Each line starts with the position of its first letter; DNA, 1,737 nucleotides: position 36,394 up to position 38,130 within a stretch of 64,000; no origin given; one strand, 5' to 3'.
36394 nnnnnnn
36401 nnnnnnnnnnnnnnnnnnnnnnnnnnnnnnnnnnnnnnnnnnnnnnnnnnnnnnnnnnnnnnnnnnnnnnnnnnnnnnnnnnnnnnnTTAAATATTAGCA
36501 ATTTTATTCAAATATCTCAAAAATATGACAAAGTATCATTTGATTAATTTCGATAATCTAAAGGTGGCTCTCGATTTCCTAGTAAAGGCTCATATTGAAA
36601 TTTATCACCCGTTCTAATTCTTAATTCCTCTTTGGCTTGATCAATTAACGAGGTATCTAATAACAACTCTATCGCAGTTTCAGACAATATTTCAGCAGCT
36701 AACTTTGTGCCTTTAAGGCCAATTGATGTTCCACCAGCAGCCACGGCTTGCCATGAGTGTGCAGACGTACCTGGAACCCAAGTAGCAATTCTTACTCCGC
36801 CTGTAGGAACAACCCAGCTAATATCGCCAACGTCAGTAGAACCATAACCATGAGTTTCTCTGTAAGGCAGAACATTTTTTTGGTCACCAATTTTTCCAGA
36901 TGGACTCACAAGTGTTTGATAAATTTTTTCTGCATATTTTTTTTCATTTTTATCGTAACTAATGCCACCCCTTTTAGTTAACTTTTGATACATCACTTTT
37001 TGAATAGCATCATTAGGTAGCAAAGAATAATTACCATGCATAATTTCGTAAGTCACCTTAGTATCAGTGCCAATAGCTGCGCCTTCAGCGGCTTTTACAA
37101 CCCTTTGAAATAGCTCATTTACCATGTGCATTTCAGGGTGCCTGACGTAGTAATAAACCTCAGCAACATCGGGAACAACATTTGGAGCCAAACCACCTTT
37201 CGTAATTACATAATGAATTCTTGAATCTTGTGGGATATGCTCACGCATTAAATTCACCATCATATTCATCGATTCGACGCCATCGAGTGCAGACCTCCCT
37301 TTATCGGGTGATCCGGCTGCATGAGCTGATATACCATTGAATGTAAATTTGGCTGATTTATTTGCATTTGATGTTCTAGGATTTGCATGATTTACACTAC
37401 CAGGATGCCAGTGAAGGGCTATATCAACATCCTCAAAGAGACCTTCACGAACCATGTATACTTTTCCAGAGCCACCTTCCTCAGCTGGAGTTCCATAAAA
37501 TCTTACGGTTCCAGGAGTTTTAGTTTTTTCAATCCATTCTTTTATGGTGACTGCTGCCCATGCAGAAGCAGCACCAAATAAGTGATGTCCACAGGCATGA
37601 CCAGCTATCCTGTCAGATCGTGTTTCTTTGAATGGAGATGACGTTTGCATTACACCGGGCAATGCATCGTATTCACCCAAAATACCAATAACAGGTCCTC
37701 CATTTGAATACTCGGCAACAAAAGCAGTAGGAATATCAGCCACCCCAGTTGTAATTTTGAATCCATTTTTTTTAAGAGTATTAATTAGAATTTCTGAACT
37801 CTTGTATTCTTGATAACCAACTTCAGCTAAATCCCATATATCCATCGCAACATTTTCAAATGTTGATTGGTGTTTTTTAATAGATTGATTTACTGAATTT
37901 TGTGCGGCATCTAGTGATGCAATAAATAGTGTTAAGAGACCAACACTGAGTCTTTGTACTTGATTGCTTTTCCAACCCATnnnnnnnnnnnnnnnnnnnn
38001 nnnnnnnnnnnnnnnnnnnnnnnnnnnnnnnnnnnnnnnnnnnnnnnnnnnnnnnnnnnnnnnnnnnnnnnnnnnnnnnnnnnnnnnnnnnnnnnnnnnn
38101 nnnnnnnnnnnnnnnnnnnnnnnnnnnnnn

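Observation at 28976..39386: Seven-gene minus-strand locus pairing a TBDR with three secreted hydrolases, a DASS symporter and GGT: candidate uptake/processing system for a gamma-glutamyl or amide-linked substrate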

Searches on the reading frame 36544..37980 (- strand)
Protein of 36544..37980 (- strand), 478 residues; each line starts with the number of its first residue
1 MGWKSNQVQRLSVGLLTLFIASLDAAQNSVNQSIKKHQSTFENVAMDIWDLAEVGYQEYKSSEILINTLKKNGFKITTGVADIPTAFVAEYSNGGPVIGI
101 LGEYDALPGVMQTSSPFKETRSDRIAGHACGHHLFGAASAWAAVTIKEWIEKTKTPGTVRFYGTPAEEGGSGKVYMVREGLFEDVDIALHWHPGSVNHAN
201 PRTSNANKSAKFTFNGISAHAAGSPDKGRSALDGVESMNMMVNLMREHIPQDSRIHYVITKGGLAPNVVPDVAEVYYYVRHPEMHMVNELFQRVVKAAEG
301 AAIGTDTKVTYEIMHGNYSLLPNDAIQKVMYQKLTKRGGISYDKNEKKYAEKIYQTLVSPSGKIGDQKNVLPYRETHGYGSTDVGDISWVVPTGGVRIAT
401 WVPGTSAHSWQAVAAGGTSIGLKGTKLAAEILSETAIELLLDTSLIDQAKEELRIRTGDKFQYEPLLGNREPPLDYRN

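Call 4: search_protein_families(library=pfam, proteins=[window:36544-37980:-])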
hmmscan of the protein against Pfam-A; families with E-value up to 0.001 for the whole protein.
window:36544-37980:- (478 aa): 2 families
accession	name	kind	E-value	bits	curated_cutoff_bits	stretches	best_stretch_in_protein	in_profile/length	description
PF01546.33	Peptidase_M20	-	3.7e-12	47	24.6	1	101-310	3-153/206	Peptidase family M20/M25/M40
PF07687.19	M20_dimer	-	2.8e-08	34.1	21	1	208-300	7-101/107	Peptidase dimerisation domain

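Call 5: search_protein_families(library=ncbifam, proteins=[window:36544-37980:-])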
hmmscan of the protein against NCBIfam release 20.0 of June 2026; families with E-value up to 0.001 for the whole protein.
window:36544-37980:- (478 aa): 8 families
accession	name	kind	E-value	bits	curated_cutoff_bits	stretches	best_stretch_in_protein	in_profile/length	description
TIGR01891.1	amidohydrolases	subfamily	1.9e-73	247.7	153.75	1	44-408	4-348/366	amidohydrolase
NF040868.1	carboxypep_CpsA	equivalog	6.7e-19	67.9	500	1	30-327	4-309/391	carboxypeptidase CpsA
NF038260.1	ectoine_DoeB_2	equivalog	4.9e-18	65.2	550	1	45-321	12-290/378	N(2)-acetyl-L-2,4-diaminobutanoate deacetylase DoeB2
NF006365.0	PRK08588.1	subfamily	7.7e-10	38.6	289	1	44-314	12-291/383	succinyl-diaminopimelate desuccinylase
NF004788.0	PRK06133.1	subfamily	1.2e-08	34.4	349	1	111-330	123-338/417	glutamate carboxypeptidase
NF005602.0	PRK07338.1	equivalog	5.7e-08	31.8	357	1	164-299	162-296/409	hydrolase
TIGR01910.1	DapE-ArgE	subfamily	1.6e-07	30.9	217.6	1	146-320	117-302/373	ArgE/DapE family deacylase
NF009557.0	PRK13009.1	equivalog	7.9e-05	22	284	1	54-332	18-307/377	succinyl-diaminopimelate desuccinylase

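Call 12: find_related_loci(query=window:36544-37980:-, collection=genome_contigs, flank=10000)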
Query window:36544-37980:- (478 aa) in genome_contigs; peptide patterns used: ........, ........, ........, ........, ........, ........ (x = any residue, [..] = any of these).
422 stretches matched a pattern; 330 encode a relative of the query (tblastn E <= 1e-3); the best 80 are kept; 80 distinct loci.
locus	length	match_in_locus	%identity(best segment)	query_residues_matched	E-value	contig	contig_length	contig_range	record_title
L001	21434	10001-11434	97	1-478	0e+0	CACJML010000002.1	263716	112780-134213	MAG: uncultured SAR86 cluster bacterium isolate AG-447-K20 genome assembly, contig: AG-447-K20_NODE_2, whole genome shot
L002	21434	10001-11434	87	1-478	0e+0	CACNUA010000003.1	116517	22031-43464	MAG: uncultured SAR86 cluster bacterium isolate AH-287-C22 genome assembly, contig: AH-287-C22_NODE_3, whole genome shot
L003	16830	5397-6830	87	1-478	0e+0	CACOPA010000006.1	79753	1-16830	MAG: uncultured SAR86 cluster bacterium isolate AH-324-F14 genome assembly, contig: AH-324-F14_NODE_6, whole genome shot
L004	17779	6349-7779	87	1-477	0e+0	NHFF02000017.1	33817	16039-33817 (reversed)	MAG: Gammaproteobacteria bacterium TMED104 NHFF01000016.1, whole genome shotgun sequence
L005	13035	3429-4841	70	8-478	0e+0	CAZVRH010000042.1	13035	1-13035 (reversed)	MAG TPA_asm: uncultured Woeseia sp. isolate SRP077602_co9_444 genome assembly, contig: NODE_6356_length_13035_cov_30.967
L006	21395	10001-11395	71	15-478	0e+0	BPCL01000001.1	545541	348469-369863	MAG: Woeseia sp. CM1_200m.P17 DNA, sequence01, whole genome shotgun sequence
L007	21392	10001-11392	71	15-477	0e+0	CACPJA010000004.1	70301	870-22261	MAG: uncultured gamma proteobacterium genome assembly, contig: AG-435-A22_NODE_4, whole genome shotgun sequence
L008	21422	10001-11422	69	6-478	0e+0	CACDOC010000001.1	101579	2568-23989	uncultured SAR86 cluster bacterium isolate AG-365-P19 genome assembly, contig: AG-365-P19_NODE_1, whole genome shotgun s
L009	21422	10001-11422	69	6-478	0e+0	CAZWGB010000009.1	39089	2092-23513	MAG TPA_asm: uncultured Woeseiaceae bacterium isolate SRP260945_co1_111 genome assembly, contig: NODE_1382_length_39089_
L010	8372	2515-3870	71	27-478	0e+0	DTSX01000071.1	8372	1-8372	MAG TPA_asm: Gammaproteobacteria bacterium isolate UWMA-0062 NODE_3553_length_8372_cov_68.645906, whole genome shotgun s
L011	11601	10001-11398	69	15-478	0e+0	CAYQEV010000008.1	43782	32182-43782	MAG TPA_asm: uncultured Woeseia sp. isolate binchicken_co46_507 genome assembly, contig: NODE_1452_length_43782_cov_46.2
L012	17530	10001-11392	68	15-478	0e+0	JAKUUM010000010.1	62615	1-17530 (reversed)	MAG: SAR86 cluster bacterium isolate ALOHA_A2.5_133 A2.5-SAR86-4_10, whole genome shotgun sequence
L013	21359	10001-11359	71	26-478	0e+0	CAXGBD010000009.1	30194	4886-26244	MAG TPA_asm: uncultured Gammaproteobacteria bacterium isolate ERR598981_concoct_43 genome assembly, contig: ERZ833884.20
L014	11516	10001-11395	71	15-478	0e+0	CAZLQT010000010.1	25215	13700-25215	MAG TPA_asm: uncultured Woeseia sp. isolate SRP077602_co4_39 genome assembly, contig: NODE_3224_length_25215_cov_10.7698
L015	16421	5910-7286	59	20-478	0e+0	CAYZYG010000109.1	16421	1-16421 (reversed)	MAG TPA_asm: uncultured Vicinamibacterales bacterium isolate SRP329715_co1_323 genome assembly, contig: NODE_5293_length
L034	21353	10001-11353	59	28-478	6e-180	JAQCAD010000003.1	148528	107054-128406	MAG: Proteobacteria bacterium isolate casp150-mb.9 NODE_169_length_148528_cov_0.236618, whole genome shotgun sequence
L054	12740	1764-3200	56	4-478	4e-177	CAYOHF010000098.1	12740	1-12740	MAG TPA_asm: uncultured Woeseiaceae bacterium isolate SRP155585_co2_229 genome assembly, contig: NODE_3274_length_12740_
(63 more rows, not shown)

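Call 17: search_protein_families(library=pfam, proteins=[L012:8438-9229:+, L012:9226-9564:-, L012:11400-12062:-, L012:12076-13695:-, L012:13721-14629:-, L012:14730-17300:+, L008:6448-7827:-, L008:9264-9959:-, L008:11653-12852:-, L008:12941-13960:+])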
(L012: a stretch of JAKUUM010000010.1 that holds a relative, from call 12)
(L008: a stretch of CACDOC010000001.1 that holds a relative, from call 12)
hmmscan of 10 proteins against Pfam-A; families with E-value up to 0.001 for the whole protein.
L012:8438-9229:+ (263 aa): 3 families
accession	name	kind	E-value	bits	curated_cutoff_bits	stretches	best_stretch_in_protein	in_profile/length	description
PF13561.12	adh_short_C2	-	1.5e-49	169.1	27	1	15-257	4-234/236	Enoyl-(Acyl carrier protein) reductase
PF00106.31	adh_short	-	2.6e-45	154.8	26.6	1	8-194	1-186/195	short chain dehydrogenase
PF08659.16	KR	-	7.9e-07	29.6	22.6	1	11-127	4-123/180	KR domain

L012:9226-9564:- (112 aa): 0 families

L012:11400-12062:- (220 aa): 1 family
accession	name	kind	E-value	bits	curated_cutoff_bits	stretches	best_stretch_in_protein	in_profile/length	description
PF02677.20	QueH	-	1.4e-64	217.9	23.5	1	24-198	1-174/175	Epoxyqueuosine reductase QueH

L012:12076-13695:- (539 aa): 3 families
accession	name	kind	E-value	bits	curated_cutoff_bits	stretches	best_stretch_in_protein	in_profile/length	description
PF00128.31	Alpha-amylase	-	6.5e-122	408.4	22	1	12-457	1-446/446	Alpha amylase, catalytic domain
PF16657.11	Malt_amylase_C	-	1.8e-08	34.7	27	1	457-501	1-46/75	Maltogenic Amylase, C-terminal domain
PF23915.1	SusG_C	-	0.00015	22.5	27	1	468-520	1-57/62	Alpha-amylase SusG C-terminal domain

L012:13721-14629:- (302 aa): 1 family
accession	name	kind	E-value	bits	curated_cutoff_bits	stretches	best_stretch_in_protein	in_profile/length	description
PF02646.22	RmuC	-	2.2e-49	168.6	26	1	33-300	17-290/291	RmuC family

L012:14730-17300:+ (856 aa): 27 families (the best 25 are shown)
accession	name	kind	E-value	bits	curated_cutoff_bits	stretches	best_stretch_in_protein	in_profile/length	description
PF07724.20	AAA_2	-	3.4e-69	232.5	27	1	594-758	1-166/166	AAA domain (Cdc48 subfamily)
PF17871.7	AAA_lid_9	-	5.2e-36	123.2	22.8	1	342-443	1-102/104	AAA lid domain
PF10431.15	ClpB_D2-small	-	3.2e-28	98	21.9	1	764-844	1-81/81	C-terminal, D2-small domain, of ClpB protein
PF00004.35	AAA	-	1.6e-23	84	21.2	2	203-316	2-110/131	ATPase family associated with various cellular activities (AAA)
PF07728.20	AAA_5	-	1.1e-18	68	22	1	599-720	2-125/139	AAA domain (dynein-related subfamily)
PF13191.12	AAA_16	-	5.5e-13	50.2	32.6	1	180-281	2-142/167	AAA ATPase domain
PF13401.12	AAA_22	-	6.8e-09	36.6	27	0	197-288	3-97/130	AAA domain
PF00158.32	Sigma54_activat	-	5.3e-07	29.9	20.2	1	597-717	23-142/168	Sigma-54 interaction domain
PF13173.12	AAA_14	-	2e-06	28.2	27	0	600-695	6-88/129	AAA domain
PF02861.25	Clp_N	-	3.4e-06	27.5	20.7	0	19-63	3-49/53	Clp amino terminal domain, pathogenicity island component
PF01637.24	ATPase_2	-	3.6e-06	27.4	33.2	1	183-352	4-193/225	ATPase domain predominantly from Archaea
PF05621.17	TniB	-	4e-06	26.8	22.4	0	186-338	22-184/189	Bacterial TniB protein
PF01695.23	IstB_IS21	-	1.2e-05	25.3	24.1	0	196-263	89-152/238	IstB-like ATP binding protein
PF20720.3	nSTAND3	-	1.4e-05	25.3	27.2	0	188-225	8-43/155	Novel STAND NTPase 3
PF13238.12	AAA_18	-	1.6e-05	25.8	29.4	0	204-272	3-73/128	AAA domain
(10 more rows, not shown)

L008:6448-7827:- (459 aa): 1 family
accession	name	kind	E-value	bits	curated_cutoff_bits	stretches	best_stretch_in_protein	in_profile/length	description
PF00144.29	Beta-lactamase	-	3.1e-66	224.2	27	1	44-441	5-313/329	Beta-lactamase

L008:9264-9959:- (231 aa): 1 family
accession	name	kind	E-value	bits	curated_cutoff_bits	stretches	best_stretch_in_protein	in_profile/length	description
PF03575.23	Peptidase_S51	-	3.8e-50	170.9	23.9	1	5-197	1-202/206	Peptidase family S51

L008:11653-12852:- (399 aa): 2 families
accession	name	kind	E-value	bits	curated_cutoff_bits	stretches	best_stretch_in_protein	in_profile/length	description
PF00848.25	Ring_hydroxyl_A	-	2.9e-23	83.3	24.9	1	190-389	2-206/208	Ring hydroxylating alpha subunit (catalytic domain)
PF00355.32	Rieske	-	8e-16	58.2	20.3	1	56-134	4-80/88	Rieske [2Fe-2S] domain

L008:12941-13960:+ (339 aa): 4 families
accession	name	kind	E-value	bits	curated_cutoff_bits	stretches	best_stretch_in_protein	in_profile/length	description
PF13343.11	SBP_bac_6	-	3.4e-18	66.5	24.6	1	69-296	2-220/245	Bacterial extracellular solute-binding protein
PF01547.30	SBP_bac_1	-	1.7e-17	64.8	26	1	34-284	11-307/307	Bacterial extracellular solute-binding protein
PF13416.11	SBP_bac_8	-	6.6e-17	62.6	27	1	35-306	1-272/279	Bacterial extracellular solute-binding protein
PF13531.11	SBP_bac_11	-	5.7e-15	56.1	25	1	35-288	15-223/227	Bacterial extracellular solute-binding protein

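Call 23: search_solved_structures(query=window:36544-37980:-, max_evalue=0.00001)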
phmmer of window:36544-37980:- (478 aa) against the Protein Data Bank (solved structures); distinct sequences matched with E-value up to 0.00001: 7.
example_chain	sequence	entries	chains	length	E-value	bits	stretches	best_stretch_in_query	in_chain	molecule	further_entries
3ram_A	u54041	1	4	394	8.9e-44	153.3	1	35-308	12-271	HmrA protein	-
7yh4_A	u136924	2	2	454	6.8e-33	117.4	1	44-341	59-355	Xaa-Arg dipeptidase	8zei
8xzc_A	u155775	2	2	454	9.2e-33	117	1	44-341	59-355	Xaa-Arg dipeptidase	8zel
3io1_A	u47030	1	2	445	6.2e-14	54.9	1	125-323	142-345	Aminobenzoyl-glutamate utilization protein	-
1ysj_A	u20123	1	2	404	1e-12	50.9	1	38-309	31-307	protein yxeP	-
1xmb_A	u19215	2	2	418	4.1e-08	35.7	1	47-275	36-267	IAA-amino acid hydrolase homolog 2 | IAA-amino acid hydrolase ILR1-like 2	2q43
6slf_A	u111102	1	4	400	5.7e-07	32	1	51-185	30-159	N-alpha-acyl-glutamine aminoacylase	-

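Call 50: search_protein_families(library=pfam, proteins=[L034:11739-14597:+, L034:14744-15382:+, L034:15414-16124:+, L034:8433-9902:-, L054:3720-6635:+, L054:6638-7366:+, L054:7437-8120:+, L054:8012-10264:+, L054:84-1478:-, L034:16137-17801:-], max_evalue=0.00001)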
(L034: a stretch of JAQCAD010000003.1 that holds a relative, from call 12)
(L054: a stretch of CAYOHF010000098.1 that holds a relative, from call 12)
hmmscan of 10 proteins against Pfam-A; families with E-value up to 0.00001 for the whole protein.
L034:11739-14597:+ (952 aa): 2 families
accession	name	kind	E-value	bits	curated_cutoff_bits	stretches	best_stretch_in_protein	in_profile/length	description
PF00593.30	TonB_dep_Rec_b-barrel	-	4.1e-31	109.7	27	1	419-899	55-436/436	TonB dependent receptor-like, beta-barrel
PF07715.20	Plug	-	1e-15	58.6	23.9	1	54-165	7-107/107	TonB-dependent Receptor Plug Domain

L034:14744-15382:+ (212 aa): 0 families

L034:15414-16124:+ (236 aa): 1 family
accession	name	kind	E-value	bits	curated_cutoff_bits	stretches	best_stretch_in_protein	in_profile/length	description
PF13759.12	2OG-FeII_Oxy_5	-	2.2e-20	73.4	27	1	128-228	2-101/101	Putative 2OG-Fe(II) oxygenase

L034:8433-9902:- (489 aa): 1 family
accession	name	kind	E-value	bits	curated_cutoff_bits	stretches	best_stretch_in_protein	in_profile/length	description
PF09587.15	PGA_cap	-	7.6e-49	166.9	27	1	60-367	2-254/255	Bacterial capsule synthesis protein PGA_cap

L054:3720-6635:+ (971 aa): 2 families
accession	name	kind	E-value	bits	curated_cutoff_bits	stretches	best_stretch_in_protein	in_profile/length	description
PF00593.30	TonB_dep_Rec_b-barrel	-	9.6e-26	92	27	1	423-913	56-436/436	TonB dependent receptor-like, beta-barrel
PF07715.20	Plug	-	7e-14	52.7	23.9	1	58-169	7-107/107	TonB-dependent Receptor Plug Domain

L054:6638-7366:+ (242 aa): 0 families

L054:7437-8120:+ (227 aa): 1 family
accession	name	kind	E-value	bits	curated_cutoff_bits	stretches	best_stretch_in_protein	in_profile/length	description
PF13759.12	2OG-FeII_Oxy_5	-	1.1e-19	71.1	27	1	116-216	2-101/101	Putative 2OG-Fe(II) oxygenase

L054:8012-10264:+ (750 aa): 3 families
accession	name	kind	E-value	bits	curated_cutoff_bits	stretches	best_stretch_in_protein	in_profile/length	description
PF00593.30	TonB_dep_Rec_b-barrel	-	6.9e-38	132.1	27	1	331-723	46-436/436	TonB dependent receptor-like, beta-barrel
PF07715.20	Plug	-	3.3e-19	69.8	23.9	1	113-218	2-107/107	TonB-dependent Receptor Plug Domain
PF14905.12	OMP_b-brl_3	-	5.3e-06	26.2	27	1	410-669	71-329/408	Outer membrane protein beta-barrel family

L054:84-1478:- (464 aa): 1 family
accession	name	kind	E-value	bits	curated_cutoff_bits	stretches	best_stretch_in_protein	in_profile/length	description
PF09587.15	PGA_cap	-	3.5e-48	164.7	27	1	35-342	2-254/255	Bacterial capsule synthesis protein PGA_cap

L034:16137-17801:- (554 aa): 2 families
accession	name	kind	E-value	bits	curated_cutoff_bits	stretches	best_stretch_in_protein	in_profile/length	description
PF07969.17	Amidohydro_3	-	5e-25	89.3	29.7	1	99-534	2-469/472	Amidohydrolase family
PF01979.26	Amidohydro_1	-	2.9e-09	37.1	25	0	424-518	238-325/345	Amidohydrolase family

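Call 63: search_protein_families(library=pfam, proteins=[L004:7786-8670:-, L012:9226-9564:-], max_evalue=0.0001)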
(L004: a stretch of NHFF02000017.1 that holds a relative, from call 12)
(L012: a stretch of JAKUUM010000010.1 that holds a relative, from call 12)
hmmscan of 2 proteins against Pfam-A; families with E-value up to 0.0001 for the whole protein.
L004:7786-8670:- (294 aa): 2 families
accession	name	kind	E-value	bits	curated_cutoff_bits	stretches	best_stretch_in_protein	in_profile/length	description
PF03466.25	LysR_substrate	-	2.3e-26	92.9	28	1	94-291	8-206/209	LysR substrate binding domain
PF00126.33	HTH_1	-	5.7e-15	55.4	26.6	1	5-62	2-59/60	Bacterial regulatory helix-turn-helix protein, lysR family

L012:9226-9564:- (112 aa): 0 families
